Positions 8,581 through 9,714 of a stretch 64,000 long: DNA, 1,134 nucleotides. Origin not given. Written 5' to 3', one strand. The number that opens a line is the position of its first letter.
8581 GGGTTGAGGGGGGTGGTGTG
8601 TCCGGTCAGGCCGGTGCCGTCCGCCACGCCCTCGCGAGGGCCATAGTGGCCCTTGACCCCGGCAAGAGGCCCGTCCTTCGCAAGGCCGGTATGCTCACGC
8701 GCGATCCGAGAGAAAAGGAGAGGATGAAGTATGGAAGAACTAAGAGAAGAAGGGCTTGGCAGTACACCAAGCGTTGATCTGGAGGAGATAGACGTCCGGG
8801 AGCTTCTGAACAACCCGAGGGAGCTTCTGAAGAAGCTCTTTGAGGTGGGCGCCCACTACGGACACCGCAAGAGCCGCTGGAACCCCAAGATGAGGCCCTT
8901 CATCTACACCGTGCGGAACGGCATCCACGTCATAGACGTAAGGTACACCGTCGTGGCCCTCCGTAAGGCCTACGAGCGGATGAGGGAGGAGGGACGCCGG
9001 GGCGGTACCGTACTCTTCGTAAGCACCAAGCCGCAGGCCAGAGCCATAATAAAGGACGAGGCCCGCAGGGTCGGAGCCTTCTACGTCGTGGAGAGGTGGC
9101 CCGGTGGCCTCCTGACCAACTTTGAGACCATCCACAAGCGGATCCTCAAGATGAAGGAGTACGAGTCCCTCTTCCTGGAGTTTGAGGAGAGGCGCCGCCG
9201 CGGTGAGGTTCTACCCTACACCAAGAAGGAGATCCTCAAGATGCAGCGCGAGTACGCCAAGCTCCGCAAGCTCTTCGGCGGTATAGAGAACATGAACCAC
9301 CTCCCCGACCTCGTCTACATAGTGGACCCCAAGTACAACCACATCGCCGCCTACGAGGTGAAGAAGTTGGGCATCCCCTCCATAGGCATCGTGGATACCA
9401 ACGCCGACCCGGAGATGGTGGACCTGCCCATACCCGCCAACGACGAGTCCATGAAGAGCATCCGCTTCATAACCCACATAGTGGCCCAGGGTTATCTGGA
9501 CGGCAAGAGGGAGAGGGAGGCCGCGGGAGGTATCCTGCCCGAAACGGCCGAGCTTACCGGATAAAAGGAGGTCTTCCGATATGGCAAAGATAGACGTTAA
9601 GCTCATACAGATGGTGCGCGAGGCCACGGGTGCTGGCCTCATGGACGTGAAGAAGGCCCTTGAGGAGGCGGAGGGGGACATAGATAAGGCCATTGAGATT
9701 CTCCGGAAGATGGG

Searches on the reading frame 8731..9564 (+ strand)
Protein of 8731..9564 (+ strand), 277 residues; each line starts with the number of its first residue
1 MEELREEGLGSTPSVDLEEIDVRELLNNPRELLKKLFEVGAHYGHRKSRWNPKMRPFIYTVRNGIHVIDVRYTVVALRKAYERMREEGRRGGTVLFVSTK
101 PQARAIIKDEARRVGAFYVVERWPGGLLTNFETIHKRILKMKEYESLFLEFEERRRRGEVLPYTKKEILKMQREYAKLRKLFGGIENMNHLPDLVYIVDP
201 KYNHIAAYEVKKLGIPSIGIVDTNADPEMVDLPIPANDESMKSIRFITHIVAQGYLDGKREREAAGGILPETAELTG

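Call 110: search_protein_families(library=pfam, proteins=[window:8731-9564:+], max_evalue=0.01)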
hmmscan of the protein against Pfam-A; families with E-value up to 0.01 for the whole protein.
window:8731-9564:+ (277 aa): 1 family
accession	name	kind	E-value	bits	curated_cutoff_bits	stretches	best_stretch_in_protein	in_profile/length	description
PF00318.25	Ribosomal_S2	-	3.6e-78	262.2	26.1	1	36-257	1-215/216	Ribosomal protein S2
